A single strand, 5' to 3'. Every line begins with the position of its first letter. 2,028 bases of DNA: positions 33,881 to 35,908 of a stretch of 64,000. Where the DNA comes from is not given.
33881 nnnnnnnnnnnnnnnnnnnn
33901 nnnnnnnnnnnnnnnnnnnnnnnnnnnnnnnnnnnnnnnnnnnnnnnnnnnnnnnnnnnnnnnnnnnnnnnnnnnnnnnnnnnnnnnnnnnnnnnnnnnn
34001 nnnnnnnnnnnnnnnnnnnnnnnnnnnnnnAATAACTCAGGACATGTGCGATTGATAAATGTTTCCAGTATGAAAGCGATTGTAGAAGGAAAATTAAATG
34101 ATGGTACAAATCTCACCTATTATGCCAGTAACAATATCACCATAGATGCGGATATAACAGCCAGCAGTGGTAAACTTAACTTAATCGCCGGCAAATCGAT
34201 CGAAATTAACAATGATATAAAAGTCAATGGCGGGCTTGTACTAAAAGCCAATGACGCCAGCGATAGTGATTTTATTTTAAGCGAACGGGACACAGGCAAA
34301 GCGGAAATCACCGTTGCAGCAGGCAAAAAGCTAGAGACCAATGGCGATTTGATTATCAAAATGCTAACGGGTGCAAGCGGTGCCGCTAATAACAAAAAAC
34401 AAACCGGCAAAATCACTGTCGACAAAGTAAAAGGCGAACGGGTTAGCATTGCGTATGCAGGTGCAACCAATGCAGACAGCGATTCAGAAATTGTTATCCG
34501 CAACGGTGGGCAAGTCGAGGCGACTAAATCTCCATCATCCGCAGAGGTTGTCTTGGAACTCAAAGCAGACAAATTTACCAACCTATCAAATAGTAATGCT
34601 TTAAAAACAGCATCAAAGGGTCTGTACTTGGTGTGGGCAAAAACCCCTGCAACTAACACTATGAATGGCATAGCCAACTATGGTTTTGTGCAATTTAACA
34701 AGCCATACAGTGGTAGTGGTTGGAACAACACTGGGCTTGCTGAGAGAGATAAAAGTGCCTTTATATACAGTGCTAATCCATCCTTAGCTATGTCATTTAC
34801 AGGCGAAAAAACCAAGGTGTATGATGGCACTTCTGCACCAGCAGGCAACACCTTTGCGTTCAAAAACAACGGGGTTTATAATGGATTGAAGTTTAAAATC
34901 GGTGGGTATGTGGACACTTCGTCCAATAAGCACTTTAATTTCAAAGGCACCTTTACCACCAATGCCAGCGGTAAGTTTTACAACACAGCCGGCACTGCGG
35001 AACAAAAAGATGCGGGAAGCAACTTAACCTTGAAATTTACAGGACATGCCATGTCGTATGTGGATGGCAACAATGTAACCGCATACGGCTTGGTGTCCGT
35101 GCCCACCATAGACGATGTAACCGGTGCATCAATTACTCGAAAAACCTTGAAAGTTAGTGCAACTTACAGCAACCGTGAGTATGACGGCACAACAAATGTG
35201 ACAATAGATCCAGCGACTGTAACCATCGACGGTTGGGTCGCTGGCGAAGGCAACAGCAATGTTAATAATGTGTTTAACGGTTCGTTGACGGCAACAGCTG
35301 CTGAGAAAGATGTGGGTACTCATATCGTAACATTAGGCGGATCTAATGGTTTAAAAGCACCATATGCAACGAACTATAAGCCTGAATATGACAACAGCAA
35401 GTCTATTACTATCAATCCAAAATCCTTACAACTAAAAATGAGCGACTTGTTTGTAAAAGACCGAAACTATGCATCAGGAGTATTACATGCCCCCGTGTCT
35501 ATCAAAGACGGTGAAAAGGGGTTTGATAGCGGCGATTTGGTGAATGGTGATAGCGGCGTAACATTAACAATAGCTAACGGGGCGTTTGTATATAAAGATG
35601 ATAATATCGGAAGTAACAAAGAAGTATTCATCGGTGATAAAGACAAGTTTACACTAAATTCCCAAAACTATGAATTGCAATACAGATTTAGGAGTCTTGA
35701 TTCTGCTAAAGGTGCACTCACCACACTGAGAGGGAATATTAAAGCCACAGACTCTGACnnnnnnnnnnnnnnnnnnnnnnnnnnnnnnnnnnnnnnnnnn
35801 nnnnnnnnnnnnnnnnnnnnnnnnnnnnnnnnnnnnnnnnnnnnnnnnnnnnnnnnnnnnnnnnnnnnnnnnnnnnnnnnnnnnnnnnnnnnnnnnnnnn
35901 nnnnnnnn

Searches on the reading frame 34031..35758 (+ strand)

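Call 79: search_protein_families(library=pfam, proteins=[window:34031-35758:+], max_evalue=1)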
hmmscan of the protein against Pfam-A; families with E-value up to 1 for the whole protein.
window:34031-35758:+ (576 aa): 2 families
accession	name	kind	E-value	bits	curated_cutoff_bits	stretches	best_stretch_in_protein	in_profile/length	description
PF18657.6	YDG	-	8.6e-06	26.3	25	2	369-450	1-79/85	YDG domain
PF21684.2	PipB2_N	-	0.029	14.8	27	1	108-166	32-91/107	Secreted effector protein PipB2, N-terminal domain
